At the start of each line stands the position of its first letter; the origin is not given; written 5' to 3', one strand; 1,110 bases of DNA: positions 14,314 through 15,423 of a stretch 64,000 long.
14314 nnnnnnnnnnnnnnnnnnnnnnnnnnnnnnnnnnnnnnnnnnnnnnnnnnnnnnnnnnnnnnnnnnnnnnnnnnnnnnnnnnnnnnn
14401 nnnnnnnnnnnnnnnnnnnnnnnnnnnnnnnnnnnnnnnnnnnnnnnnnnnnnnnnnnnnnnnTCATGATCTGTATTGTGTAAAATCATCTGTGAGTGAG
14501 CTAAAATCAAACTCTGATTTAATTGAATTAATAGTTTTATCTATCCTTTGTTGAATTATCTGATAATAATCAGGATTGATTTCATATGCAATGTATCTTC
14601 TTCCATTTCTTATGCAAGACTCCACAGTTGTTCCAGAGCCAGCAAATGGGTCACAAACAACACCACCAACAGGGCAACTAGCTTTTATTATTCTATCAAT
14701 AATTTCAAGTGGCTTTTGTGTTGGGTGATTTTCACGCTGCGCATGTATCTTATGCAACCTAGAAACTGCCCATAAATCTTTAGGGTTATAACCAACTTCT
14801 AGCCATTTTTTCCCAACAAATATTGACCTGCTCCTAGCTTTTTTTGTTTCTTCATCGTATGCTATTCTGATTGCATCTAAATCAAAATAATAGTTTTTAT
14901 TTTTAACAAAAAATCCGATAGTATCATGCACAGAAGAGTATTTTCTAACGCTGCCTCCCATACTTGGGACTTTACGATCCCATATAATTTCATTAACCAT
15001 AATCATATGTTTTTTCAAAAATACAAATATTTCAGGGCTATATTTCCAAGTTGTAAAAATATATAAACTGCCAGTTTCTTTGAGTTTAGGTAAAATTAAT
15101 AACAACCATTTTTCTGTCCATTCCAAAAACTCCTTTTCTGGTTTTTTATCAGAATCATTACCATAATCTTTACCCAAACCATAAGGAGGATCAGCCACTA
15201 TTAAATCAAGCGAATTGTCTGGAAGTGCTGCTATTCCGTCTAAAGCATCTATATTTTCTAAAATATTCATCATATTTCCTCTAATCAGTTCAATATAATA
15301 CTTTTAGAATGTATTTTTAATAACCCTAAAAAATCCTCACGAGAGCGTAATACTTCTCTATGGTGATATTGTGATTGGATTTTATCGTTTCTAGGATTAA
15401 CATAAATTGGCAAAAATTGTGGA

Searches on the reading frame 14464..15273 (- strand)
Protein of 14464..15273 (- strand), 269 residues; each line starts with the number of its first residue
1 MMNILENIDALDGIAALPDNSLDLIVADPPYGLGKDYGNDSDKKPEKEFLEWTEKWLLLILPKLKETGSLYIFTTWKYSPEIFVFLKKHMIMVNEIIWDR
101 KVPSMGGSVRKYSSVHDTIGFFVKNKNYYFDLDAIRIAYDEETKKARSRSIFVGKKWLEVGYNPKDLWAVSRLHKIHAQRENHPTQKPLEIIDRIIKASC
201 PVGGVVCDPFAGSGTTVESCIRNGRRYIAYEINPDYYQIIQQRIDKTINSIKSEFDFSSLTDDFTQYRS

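Call 63: search_protein_families(library=padloc, proteins=[window:14464-15273:-], max_evalue=0.01)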
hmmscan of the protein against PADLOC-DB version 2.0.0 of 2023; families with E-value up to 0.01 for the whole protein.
window:14464-15273:- (269 aa): 67 families (the best 25 are shown)
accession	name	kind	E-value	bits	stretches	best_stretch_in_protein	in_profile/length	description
PDLC03320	MTase_II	-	4.1e-132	437.7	1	5-253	35-283/289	Type II methyltransferase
PDLC03299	MTase_II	-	9.3e-60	200.6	1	8-246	20-259/296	Type II methyltransferase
PDLC03371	MTase_II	-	2.3e-56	189.2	1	3-249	11-257/260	Type II methyltransferase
PDLC03327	MTase_II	-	8.7e-42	141.5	1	6-242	43-282/319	Type II methyltransferase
PDLC03387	MTase_II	-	1.2e-37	127.7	2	89-250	139-281/289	Type II methyltransferase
PDLC03265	MTase_II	-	6.1e-32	109.4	2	4-101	26-125/333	Type II methyltransferase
PDLC03353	MTase_II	-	4.4e-31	106.4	1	14-250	20-256/260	Type II methyltransferase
PDLC03230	MTase_II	-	3.7e-28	96.8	1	3-243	36-281/360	Type II methyltransferase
PDLC03337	MTase_II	-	3e-27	93.6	1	8-248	14-250/264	Type II methyltransferase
PDLC03300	MTase_II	-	1.1e-26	91.6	1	63-249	100-281/302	Type II methyltransferase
PDLC03216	MTase_II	-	8.4e-26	88.8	1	6-252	15-263/364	Type II methyltransferase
PDLC03238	MTase_II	-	6.5e-25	86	1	5-246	126-365/428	Type II methyltransferase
PDLC03738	oMTase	-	1.7e-24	84.3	1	9-248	27-269/376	orphan methyltransferase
PDLC03350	MTase_II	-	2.1e-24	84.5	1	9-256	63-307/312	Type II methyltransferase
PDLC03339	MTase_II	-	1.2e-22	78.2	1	6-249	7-276/399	Type II methyltransferase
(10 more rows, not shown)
